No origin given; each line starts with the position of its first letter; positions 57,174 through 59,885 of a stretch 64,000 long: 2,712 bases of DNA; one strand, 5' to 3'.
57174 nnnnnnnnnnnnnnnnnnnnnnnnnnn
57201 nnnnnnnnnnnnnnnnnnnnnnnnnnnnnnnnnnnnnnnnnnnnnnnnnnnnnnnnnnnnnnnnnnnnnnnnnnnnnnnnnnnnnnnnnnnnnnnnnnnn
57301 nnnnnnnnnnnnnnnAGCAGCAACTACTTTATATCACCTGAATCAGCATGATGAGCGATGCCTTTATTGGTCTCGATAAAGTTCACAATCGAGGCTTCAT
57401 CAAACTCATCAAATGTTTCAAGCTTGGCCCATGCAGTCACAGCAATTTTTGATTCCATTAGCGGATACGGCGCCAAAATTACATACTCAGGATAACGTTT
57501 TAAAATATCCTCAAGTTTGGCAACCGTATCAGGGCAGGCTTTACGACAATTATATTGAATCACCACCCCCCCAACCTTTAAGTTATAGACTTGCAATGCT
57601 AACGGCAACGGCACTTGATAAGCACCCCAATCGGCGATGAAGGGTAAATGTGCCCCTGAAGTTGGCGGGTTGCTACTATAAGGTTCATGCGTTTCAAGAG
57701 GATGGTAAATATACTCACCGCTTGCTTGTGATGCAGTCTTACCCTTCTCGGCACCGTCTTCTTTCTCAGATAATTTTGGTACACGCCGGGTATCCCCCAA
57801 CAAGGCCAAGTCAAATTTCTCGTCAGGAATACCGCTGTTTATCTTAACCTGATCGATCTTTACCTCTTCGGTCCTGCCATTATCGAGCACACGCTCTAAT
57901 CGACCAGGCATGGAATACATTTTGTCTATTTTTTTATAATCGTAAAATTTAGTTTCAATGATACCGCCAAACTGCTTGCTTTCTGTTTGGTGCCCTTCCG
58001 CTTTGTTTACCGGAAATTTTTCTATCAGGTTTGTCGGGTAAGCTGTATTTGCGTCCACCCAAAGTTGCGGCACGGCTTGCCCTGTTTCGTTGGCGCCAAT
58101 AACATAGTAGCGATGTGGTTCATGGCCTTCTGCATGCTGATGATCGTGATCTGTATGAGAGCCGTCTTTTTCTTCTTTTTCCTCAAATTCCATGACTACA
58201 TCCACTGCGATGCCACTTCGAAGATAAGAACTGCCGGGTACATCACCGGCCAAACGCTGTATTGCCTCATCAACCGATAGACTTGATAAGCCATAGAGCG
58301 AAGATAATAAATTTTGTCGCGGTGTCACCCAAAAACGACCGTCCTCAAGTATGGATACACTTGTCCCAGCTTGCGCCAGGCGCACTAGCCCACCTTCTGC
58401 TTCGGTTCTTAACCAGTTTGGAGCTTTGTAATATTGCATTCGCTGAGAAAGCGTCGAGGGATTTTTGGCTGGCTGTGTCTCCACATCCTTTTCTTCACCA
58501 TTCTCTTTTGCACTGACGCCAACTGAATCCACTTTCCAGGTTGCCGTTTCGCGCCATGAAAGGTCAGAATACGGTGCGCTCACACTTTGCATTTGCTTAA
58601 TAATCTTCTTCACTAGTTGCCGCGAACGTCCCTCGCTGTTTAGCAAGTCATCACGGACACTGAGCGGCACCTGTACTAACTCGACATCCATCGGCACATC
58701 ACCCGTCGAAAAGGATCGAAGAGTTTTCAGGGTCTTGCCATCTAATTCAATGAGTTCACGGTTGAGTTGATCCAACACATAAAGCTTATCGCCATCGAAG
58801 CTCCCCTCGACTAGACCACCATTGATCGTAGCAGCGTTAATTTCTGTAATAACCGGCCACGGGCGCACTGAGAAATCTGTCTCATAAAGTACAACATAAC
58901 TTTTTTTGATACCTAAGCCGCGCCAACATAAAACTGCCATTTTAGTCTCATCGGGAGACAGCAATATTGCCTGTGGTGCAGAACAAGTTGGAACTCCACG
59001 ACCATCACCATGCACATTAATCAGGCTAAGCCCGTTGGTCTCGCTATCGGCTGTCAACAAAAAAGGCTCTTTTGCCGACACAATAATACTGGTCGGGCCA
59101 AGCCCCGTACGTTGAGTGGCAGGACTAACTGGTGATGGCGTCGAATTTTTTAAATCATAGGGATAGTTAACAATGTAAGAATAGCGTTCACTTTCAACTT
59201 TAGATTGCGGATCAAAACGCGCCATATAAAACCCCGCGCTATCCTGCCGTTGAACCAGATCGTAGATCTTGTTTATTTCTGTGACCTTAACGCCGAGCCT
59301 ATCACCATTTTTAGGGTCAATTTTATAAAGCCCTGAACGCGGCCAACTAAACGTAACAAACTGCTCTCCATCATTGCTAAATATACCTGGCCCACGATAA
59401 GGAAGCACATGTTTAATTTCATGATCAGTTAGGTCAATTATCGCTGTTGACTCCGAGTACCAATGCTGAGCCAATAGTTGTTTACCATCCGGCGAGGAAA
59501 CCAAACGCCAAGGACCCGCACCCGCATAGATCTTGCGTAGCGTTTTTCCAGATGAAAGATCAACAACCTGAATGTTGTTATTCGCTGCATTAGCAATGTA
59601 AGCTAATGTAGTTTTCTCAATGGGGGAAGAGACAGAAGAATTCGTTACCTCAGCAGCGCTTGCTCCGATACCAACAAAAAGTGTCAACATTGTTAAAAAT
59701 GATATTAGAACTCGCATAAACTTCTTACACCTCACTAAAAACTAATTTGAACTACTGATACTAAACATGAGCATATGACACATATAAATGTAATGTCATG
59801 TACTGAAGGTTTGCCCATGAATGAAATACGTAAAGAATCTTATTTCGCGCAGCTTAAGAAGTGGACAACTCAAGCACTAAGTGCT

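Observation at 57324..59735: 803-aa secreted fusion protein: beta-propeller + LolA-like fold + His-rich linker + DUF3105-like domain with altered signature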

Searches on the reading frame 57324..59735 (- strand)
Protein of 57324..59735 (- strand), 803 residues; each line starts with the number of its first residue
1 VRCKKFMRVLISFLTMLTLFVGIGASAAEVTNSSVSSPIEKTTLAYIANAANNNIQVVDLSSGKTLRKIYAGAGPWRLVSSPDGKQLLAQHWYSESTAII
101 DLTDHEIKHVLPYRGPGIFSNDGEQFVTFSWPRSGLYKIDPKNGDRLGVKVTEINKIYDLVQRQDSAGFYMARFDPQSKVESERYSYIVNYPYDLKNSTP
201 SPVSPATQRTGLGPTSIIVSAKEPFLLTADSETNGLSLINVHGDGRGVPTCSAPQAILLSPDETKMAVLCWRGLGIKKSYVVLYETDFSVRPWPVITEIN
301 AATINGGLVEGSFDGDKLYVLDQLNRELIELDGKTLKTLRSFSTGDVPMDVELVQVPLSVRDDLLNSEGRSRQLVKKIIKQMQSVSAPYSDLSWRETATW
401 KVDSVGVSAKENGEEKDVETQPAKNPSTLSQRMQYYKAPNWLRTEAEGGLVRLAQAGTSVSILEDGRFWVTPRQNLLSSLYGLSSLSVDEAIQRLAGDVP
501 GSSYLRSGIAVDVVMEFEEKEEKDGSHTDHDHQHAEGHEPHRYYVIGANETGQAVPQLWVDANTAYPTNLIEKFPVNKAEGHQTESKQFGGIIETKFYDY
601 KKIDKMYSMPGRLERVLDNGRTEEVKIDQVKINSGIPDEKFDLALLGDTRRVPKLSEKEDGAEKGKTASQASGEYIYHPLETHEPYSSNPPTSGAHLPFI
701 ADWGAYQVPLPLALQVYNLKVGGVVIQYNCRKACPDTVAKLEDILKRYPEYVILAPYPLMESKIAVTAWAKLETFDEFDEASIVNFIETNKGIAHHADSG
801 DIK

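Call 3: search_protein_families(library=pfam, proteins=[window:57324-59735:-], max_evalue=1)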
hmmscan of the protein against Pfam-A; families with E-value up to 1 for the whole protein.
window:57324-59735:- (803 aa): 2 families
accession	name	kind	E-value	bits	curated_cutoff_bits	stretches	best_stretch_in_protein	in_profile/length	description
PF11303.13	DUF3105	-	7.6e-21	75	25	1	685-791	9-116/130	Protein of unknown function (DUF3105)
PF21783.3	YNCE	-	0.027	14.3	27.1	1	46-107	257-318/339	YNCE-like beta-propeller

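Call 4: search_protein_families(library=ncbifam, proteins=[window:57324-59735:-], max_evalue=1)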
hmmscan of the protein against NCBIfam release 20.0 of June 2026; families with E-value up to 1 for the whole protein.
window:57324-59735:- (803 aa): 5 families
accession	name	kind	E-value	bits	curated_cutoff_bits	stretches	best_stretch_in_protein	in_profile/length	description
TIGR02276.1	beta_rpt_yvtn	repeat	4.6e-07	29.7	27.85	1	45-79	6-40/42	beta-propeller repeat protein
TIGR03866.1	PQQ_ABC_repeats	subfamily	4.4e-06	26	287.3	1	41-113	9-81/310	PQQ-dependent catabolism-associated beta-propeller protein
NF052460.1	L-NosZ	equivalog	0.00074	18.1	700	1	42-112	185-255/480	clade III lactonase-type nitrous-oxide reductase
NF052342.1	hydrazine_BC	exception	0.0022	16.2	1250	0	66-105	339-378/690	hydrazine synthase subunit beta-gamma fusion subunit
NF052340.1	hydrazine_beta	equivalog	0.0029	16.7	560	1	39-86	83-130/372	hydrazine synthase subunit beta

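Call 5: find_homologous_proteins(query=window:57324-59735:-, max_evalue=0.001)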
Query window:57324-59735:- (803 aa): 76 proteins with E <= 0.001 among 8000 candidates.
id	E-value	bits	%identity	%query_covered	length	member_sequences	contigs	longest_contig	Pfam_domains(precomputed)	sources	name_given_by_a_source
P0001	0.0e+0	1682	92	99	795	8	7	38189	PF11303.14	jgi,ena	-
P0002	0.0e+0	1608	89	99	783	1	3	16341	PF11303.14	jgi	-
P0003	0.0e+0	1604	88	99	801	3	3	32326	PF11303.14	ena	-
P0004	0.0e+0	1530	84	99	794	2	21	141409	PF11303.14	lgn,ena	-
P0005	0.0e+0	1329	74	99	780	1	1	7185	PF11303.14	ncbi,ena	-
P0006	0.0e+0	1086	64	94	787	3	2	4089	PF11303.14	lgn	-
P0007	4.0e-226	771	45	99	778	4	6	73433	PF11303.14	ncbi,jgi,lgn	ncbi:MAG TPA: DUF3105 domain-containing protein [Nitrospiria bacterium]|jgi:YVTN family beta-propell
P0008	2.6e-220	752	46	94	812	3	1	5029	PF11303.14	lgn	-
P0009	6.4e-220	750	46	95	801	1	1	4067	PF11303.14,PF21783.3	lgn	-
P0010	1.6e-216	739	46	94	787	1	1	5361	PF11303.14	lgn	-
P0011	1.3e-215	736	44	99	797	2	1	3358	PF11303.14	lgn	-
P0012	5.0e-207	708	45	95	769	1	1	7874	PF11303.14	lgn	-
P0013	2.7e-206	705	45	95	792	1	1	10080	PF11303.14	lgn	-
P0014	6.3e-203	694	44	98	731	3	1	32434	PF11303.14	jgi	jgi:hypothetical protein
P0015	3.7e-202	692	44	96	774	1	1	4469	PF11303.14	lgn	-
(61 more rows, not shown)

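Call 9: find_related_loci(query=A1, collection=genome_contigs, flank=10000)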
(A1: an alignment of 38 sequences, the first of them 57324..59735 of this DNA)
Query A1 (803 aa) in genome_contigs; peptide patterns used: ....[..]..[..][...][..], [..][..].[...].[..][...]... (x = any residue, [..] = any of these).
51 stretches matched a pattern; 20 encode a relative of the query (tblastn E <= 1e-3); 20 distinct loci.
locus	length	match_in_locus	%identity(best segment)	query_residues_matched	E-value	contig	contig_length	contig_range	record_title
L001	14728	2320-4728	87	1-801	0e+0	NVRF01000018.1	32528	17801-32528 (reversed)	MAG: Gammaproteobacteria bacterium isolate NORP174 Contig_source1382A_3268, whole genome shotgun sequence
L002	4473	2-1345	90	354-801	0e+0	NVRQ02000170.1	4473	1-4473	MAG: Gammaproteobacteria bacterium isolate NORP163 NORP163_170, whole genome shotgun sequence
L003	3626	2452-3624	94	1-395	0e+0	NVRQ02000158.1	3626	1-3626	MAG: Gammaproteobacteria bacterium isolate NORP163 NORP163_158, whole genome shotgun sequence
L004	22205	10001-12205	46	44-800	0e+0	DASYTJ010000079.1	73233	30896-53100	MAG TPA_asm: Thermoanaerobaculia bacterium isolate SMAG_U4564 k141_1141378, whole genome shotgun sequence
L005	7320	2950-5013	44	38-801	0e+0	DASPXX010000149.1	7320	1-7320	MAG TPA_asm: Thermoanaerobaculia bacterium isolate SMAG_U11578 k141_938035, whole genome shotgun sequence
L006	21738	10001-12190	44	44-800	0e+0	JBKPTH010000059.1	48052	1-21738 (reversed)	MAG: Acidobacteriota bacterium isolate GS_EKS_MAG_00001 GS_EKS_000002948492, whole genome shotgun sequence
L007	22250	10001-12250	44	20-799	0e+0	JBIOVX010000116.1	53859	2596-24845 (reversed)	MAG: Thermoanaerobaculia bacterium isolate MAG097 k127_2675318, whole genome shotgun sequence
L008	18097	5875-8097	44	44-802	0e+0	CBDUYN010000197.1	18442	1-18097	MAG TPA_asm: uncultured bacterium isolate SRR22302374_binner12_Refined_89 genome assembly, contig: ERZ26661914.1664, who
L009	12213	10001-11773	48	16-646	0e+0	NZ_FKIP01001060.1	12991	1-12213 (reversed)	Candidatus Entotheonella palauensis isolate egemina21, whole genome shotgun sequence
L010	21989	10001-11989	41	44-796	0e+0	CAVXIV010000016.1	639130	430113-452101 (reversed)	MAG: uncultured Acidobacteriota bacterium isolate MFD03066.bin.2.238 genome assembly, contig: contig_4363, whole genome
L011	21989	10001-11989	41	44-796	3e-179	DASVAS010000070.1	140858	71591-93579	MAG TPA_asm: Thermoanaerobaculia bacterium isolate SMAG_U1959 k141_1287523, whole genome shotgun sequence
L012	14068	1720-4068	39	40-799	2e-177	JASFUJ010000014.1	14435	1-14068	MAG: Acidobacteriota bacterium isolate D1105M02metaG_Bin_298 D1105M02metaG_FD_scaffold_957_c1, whole genome shotgun sequ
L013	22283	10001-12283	38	16-801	2e-165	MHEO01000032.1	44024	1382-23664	MAG: Nitrospirae bacterium RIFCSPHIGHO2_01_FULL_66_17 rifcsphigho2_01_scaffold_2630, whole genome shotgun sequence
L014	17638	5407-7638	36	44-802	5e-153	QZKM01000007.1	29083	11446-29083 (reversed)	MAG: Gammaproteobacteria bacterium isolate SURF_13 Ga0104751_1002410, whole genome shotgun sequence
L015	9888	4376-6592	38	34-802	5e-153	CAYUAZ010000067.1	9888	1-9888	MAG TPA_asm: uncultured Gammaproteobacteria bacterium isolate SRP302447_co1_433 genome assembly, contig: NODE_18283_leng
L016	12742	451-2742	36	13-801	2e-150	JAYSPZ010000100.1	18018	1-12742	MAG: Gammaproteobacteria bacterium isolate GFS_11616 GFS_11616_99, whole genome shotgun sequence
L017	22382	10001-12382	38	8-799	0e+0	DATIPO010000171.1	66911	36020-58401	MAG TPA_asm: Acidobacteriota bacterium isolate SMAG_U15852 k141_202953, whole genome shotgun sequence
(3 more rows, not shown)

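Call 12: search_solved_structures(query=A1, max_evalue=1, show_alignments=2)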
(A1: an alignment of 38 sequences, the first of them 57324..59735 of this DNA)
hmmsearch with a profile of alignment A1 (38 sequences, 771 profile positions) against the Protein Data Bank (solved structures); distinct sequences matched with E-value up to 1: 11.
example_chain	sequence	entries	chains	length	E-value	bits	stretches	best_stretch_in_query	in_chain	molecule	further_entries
1l0q_A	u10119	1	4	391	8.5e-21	76.9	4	33-99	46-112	Surface layer protein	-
5c2v_B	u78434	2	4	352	3.9e-08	35.1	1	31-227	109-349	HYDRAZINE SYNTHASE BETA SUBUNIT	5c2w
3bws_A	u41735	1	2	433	0.0051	18.2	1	44-258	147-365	protein Lp49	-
7uzw_A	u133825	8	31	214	0.065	14.5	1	532-601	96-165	CRISPR system Cms endoribonuclease Csm3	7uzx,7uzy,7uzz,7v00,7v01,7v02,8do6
5yjd_A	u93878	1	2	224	0.07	14.4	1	532-601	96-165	Csm3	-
6nbt_A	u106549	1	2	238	0.08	14.2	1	532-601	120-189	CRISPR-associated protein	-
6tv2_A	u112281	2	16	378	0.12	13.6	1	32-116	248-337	Protein NirF | Protein NirF,Protein NirF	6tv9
3vgz_A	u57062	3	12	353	0.15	13.3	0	28-78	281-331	Uncharacterized protein YncE | PQQ-dependent catabolism-associated beta-propeller protein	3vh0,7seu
9eh1_W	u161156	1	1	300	0.25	12.6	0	37-76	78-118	Superkiller complex protein 8, N-terminally processed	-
6gmh_W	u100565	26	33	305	0.26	12.5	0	37-76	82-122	WD repeat-containing protein 61 | WDR61 | Superkiller complex protein 8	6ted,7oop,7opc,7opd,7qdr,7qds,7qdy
3ow8_A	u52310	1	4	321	0.3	12.3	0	37-77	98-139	WD repeat-containing protein 61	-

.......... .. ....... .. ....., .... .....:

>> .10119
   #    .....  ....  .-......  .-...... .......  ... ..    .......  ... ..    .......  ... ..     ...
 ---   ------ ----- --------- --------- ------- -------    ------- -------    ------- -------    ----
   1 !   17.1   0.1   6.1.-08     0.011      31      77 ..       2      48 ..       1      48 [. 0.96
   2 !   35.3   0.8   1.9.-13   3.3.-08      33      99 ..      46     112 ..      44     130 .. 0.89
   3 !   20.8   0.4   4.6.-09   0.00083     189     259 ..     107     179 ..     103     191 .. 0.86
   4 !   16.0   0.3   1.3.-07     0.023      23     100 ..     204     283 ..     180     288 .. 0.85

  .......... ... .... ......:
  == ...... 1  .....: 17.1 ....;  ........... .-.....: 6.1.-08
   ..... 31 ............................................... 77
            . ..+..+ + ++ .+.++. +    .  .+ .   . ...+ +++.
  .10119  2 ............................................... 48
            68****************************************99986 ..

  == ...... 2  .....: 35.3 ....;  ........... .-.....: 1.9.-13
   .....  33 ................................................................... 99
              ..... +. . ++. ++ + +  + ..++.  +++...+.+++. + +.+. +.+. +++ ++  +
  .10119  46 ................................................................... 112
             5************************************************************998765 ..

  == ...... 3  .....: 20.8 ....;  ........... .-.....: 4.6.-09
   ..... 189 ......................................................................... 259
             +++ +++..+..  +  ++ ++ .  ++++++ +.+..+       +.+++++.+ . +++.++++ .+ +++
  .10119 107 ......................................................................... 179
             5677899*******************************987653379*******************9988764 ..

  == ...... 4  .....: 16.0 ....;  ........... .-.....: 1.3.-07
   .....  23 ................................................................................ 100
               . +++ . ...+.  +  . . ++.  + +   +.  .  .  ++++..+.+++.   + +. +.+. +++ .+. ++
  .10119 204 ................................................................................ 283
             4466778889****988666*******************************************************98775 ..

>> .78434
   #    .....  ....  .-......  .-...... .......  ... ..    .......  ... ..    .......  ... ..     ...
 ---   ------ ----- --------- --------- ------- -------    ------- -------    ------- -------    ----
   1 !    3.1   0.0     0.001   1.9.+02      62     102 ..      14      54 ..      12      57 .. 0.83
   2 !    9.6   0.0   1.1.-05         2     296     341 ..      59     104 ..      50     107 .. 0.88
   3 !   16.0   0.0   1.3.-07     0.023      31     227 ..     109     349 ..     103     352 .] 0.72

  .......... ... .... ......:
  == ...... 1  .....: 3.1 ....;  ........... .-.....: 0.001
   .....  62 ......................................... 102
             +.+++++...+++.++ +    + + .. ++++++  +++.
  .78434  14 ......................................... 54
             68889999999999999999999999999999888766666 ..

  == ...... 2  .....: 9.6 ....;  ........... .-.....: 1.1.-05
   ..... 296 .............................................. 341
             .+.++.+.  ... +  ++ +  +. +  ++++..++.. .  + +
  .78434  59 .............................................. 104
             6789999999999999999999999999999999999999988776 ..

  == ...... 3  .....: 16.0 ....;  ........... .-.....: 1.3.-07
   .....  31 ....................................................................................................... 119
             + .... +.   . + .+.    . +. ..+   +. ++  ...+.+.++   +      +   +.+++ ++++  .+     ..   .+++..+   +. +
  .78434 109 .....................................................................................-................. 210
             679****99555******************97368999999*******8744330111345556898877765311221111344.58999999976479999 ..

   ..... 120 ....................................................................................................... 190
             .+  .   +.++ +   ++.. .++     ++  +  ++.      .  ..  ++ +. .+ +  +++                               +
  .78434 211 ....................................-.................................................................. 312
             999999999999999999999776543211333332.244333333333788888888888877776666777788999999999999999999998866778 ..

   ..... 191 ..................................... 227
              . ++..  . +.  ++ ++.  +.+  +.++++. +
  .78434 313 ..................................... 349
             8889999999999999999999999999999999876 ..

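Call 16: search_protein_families(library=pfam, proteins=[L014:7761-8930:-, L014:8942-9772:+, L014:10463-11236:+, L015:161-832:+, L013:13007-13981:-, L014:11863-13842:+, L016:6943-7626:+, L001:5661-7001:+, L014:298-1152:+, L016:3525-4772:+], max_evalue=0.001)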
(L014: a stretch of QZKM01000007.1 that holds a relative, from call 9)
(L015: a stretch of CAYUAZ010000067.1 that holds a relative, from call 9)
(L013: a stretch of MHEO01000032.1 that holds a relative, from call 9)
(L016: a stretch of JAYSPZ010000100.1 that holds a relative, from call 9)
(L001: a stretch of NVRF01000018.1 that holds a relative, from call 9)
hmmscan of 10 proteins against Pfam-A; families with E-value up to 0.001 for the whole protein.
L014:7761-8930:- (389 aa): 1 family
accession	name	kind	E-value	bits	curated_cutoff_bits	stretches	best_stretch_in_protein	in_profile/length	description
PF07494.17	Reg_prop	-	5.5e-21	72.4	20.4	0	162-184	1-23/24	Two component regulator propeller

L014:8942-9772:+ (276 aa): 4 families
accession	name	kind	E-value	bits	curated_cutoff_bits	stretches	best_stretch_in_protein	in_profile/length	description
PF00005.33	ABC_tran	-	4.4e-25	89.3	25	1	91-230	2-136/137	ABC transporter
PF02463.25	SMC_N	-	0.0001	22.2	40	0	202-266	136-203/220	RecF/RecN/SMC N terminal domain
PF13304.12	AAA_21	-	0.00018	22.1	27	0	107-130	6-28/304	AAA domain, putative AbiEii toxin, Type IV TA system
PF13191.12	AAA_16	-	0.00032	21.7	32.6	1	95-247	19-158/167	AAA ATPase domain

L014:10463-11236:+ (257 aa): 1 family
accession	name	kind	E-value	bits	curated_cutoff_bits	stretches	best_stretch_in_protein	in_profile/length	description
PF01578.25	Cytochrom_C_asm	-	2.7e-40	138.7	29.9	1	13-184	20-212/212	Cytochrome C assembly protein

L015:161-832:+ (223 aa): 3 families
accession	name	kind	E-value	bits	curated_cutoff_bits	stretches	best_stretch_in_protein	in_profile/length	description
PF00072.30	Response_reg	-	2.3e-20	73.2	30.2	1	8-117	3-110/111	Response regulator receiver domain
PF00196.25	GerE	-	1.5e-19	69.8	23.5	1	149-203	2-56/57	Bacterial regulatory proteins, luxR family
PF08281.18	Sigma70_r4_2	-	0.00055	20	25.7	0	163-192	25-54/54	Sigma-70, region 4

L013:13007-13981:- (324 aa): 1 family
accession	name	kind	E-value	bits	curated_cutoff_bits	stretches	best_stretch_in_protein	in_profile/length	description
PF03781.23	FGE-sulfatase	-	2e-55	188.6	23.3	1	85-321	3-255/255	Sulfatase-modifying factor enzyme 1-like domain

L014:11863-13842:+ (659 aa): 2 families
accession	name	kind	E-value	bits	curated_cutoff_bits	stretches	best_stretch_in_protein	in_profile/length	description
PF16327.10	CcmF_C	-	7e-129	430.1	28.7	1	315-638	1-323/323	Cytochrome c-type biogenesis protein CcmF C-terminal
PF01578.25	Cytochrom_C_asm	-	9.3e-53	179.4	29.9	1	89-295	1-206/212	Cytochrome C assembly protein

L016:6943-7626:+ (227 aa): 1 family
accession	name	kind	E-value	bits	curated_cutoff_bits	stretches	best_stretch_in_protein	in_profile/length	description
PF03379.19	CcmB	-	2.9e-82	275.7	24.9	1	11-224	2-215/215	CcmB protein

L001:5661-7001:+ (446 aa): 0 families

L014:298-1152:+ (284 aa): 0 families

L016:3525-4772:+ (415 aa): 11 families
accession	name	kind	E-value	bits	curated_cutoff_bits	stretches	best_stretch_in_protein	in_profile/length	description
PF02754.22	CCG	-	5.7e-25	87.7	20.6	2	311-394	1-84/85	Cysteine-rich domain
PF13183.11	Fer4_8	-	2.7e-11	44.3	27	1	30-97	2-68/68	4Fe-4S dicluster domain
PF12838.12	Fer4_7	-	1.3e-10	42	27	1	32-97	1-52/52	4Fe-4S dicluster domain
PF13534.11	Fer4_17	-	5.4e-10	40.1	22.2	1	32-97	1-60/61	4Fe-4S dicluster domain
PF13237.11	Fer4_10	-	1.3e-07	31.8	25.5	1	31-94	7-53/53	4Fe-4S dicluster domain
PF13484.11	Fer4_16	-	7.3e-07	30.3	30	1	33-95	2-65/66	4Fe-4S double cluster binding domain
PF00037.32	Fer4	-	2e-06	27.8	21.1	0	79-97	4-22/24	4Fe-4S binding domain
PF12837.12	Fer4_6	-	1.6e-05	25.1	25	0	32-46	8-22/24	4Fe-4S binding domain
PF13187.11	Fer4_9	-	2.4e-05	24.7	27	1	33-96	2-50/52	4Fe-4S dicluster domain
PF12797.12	Fer4_2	-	4.5e-05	23.6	24.5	0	79-95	6-22/22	4Fe-4S binding domain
PF12800.12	Fer4_4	-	0.00055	20.5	24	0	81-96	2-17/17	4Fe-4S binding domain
